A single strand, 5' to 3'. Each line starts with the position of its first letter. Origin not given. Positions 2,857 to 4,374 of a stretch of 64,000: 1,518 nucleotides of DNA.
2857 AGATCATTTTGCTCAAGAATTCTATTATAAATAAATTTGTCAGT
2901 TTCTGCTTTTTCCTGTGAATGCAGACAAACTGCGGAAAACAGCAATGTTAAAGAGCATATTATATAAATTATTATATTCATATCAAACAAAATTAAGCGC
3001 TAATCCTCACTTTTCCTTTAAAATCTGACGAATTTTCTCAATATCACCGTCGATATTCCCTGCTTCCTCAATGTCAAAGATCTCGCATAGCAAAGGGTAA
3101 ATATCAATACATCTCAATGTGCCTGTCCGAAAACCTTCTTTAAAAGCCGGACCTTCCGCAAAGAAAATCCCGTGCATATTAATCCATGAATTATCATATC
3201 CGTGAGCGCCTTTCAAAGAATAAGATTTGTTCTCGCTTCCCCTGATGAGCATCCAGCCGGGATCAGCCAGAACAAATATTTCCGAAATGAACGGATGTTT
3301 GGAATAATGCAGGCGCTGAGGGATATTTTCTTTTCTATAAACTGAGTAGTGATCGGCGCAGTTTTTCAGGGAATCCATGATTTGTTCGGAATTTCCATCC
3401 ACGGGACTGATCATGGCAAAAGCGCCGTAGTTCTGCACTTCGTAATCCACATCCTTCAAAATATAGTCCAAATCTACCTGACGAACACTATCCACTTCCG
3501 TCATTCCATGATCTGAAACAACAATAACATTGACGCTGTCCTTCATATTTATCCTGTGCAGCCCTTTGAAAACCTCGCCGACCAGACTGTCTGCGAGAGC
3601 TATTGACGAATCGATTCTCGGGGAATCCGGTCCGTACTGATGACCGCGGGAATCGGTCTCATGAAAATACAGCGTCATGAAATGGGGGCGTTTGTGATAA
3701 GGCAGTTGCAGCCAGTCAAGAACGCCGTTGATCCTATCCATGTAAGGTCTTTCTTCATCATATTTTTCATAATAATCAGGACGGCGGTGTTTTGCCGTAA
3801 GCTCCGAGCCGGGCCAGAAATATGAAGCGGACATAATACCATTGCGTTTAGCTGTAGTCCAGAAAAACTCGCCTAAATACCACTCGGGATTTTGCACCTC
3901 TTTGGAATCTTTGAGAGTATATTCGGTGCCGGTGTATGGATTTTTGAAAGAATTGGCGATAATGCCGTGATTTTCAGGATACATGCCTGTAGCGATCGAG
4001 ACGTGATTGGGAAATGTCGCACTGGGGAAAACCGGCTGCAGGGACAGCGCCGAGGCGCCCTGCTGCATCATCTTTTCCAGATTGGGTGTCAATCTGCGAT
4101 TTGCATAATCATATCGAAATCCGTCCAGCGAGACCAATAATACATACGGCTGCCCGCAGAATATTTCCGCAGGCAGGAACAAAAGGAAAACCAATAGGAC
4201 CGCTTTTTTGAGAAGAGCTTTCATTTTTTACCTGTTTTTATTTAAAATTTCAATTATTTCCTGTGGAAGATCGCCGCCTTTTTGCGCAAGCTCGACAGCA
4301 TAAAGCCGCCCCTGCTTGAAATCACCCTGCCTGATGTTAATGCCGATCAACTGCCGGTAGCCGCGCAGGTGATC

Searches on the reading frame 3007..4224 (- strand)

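Call 70: search_protein_families(library=pfam, proteins=[window:3007-4224:-], max_evalue=0.000001)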
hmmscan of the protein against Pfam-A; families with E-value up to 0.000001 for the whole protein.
window:3007-4224:- (405 aa): 2 families
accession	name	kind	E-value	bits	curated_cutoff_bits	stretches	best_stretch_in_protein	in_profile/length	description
PF01663.27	Phosphodiest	-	1.8e-94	317.6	23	1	28-344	1-342/342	Type I phosphodiesterase / nucleotide pyrophosphatase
PF00884.28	Sulfatase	-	4.7e-07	29.8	25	0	26-240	1-242/301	Sulfatase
